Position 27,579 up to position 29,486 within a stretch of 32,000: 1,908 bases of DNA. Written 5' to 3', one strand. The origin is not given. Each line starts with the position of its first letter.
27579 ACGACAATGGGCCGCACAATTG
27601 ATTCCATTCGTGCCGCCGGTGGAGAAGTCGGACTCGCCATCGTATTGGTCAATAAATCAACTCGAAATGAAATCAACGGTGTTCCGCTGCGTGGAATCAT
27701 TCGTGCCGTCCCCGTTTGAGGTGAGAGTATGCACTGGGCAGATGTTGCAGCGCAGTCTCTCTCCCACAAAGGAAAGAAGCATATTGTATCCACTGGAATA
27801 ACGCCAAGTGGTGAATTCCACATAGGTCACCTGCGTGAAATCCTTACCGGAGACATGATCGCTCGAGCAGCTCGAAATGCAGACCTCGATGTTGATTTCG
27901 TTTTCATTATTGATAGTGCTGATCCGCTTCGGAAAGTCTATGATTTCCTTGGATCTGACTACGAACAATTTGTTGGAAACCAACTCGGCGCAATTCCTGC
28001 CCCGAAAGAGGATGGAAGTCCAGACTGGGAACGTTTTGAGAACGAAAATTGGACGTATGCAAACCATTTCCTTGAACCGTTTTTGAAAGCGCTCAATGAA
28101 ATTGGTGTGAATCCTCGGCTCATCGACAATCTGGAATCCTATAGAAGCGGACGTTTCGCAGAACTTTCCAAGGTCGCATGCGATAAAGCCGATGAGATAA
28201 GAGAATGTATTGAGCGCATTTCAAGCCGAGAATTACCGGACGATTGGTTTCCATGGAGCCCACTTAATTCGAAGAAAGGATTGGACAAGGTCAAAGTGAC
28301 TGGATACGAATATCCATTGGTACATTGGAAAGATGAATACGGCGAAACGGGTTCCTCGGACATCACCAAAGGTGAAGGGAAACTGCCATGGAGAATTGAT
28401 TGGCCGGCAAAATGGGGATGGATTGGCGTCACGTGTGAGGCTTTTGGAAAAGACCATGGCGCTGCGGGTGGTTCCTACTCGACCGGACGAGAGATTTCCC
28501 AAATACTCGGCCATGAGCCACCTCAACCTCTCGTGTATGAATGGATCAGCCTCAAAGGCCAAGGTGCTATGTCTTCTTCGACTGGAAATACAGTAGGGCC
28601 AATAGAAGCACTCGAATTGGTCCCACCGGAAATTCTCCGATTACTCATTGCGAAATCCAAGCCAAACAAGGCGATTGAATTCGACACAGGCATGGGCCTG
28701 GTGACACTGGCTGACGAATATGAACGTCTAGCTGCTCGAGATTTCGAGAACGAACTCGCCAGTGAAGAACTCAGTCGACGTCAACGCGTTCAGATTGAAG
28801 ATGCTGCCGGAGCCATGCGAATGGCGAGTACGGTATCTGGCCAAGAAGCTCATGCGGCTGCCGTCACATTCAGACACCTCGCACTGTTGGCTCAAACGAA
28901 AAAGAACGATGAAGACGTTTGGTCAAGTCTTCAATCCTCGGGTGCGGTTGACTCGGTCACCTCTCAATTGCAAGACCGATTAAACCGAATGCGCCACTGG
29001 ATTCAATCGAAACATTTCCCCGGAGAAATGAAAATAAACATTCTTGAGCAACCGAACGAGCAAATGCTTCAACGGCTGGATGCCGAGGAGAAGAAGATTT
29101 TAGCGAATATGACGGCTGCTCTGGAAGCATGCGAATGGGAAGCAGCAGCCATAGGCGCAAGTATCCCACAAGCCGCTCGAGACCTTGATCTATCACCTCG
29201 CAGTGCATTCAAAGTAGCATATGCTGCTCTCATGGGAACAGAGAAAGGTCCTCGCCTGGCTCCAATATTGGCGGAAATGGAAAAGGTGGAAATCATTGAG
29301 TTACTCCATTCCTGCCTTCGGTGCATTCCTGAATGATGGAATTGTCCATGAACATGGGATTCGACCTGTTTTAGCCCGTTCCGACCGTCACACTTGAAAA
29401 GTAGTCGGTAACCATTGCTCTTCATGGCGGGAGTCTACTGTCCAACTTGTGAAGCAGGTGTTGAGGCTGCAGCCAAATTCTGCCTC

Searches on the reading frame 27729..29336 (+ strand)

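Call 18: search_protein_families(library=pfam, proteins=[window:27729-29336:+], max_evalue=0.001)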
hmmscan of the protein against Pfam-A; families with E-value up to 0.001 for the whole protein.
window:27729-29336:+ (535 aa): 4 families
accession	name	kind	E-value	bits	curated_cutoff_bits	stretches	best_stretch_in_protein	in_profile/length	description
PF01921.24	tRNA-synt_1f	-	5.4e-94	315.5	27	1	1-347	1-348/360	tRNA synthetases class I (K)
PF19269.4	Anticodon_2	-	9.7e-07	29.7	23.6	1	406-523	15-134/141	Anticodon binding domain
PF09334.17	tRNA-synt_1g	-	1.1e-06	28.1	20.1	0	26-59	10-43/391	tRNA synthetases class I (M)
PF01406.26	tRNA-synt_1e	-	4.6e-05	23.4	27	0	13-59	6-52/301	tRNA synthetases class I (C) catalytic domain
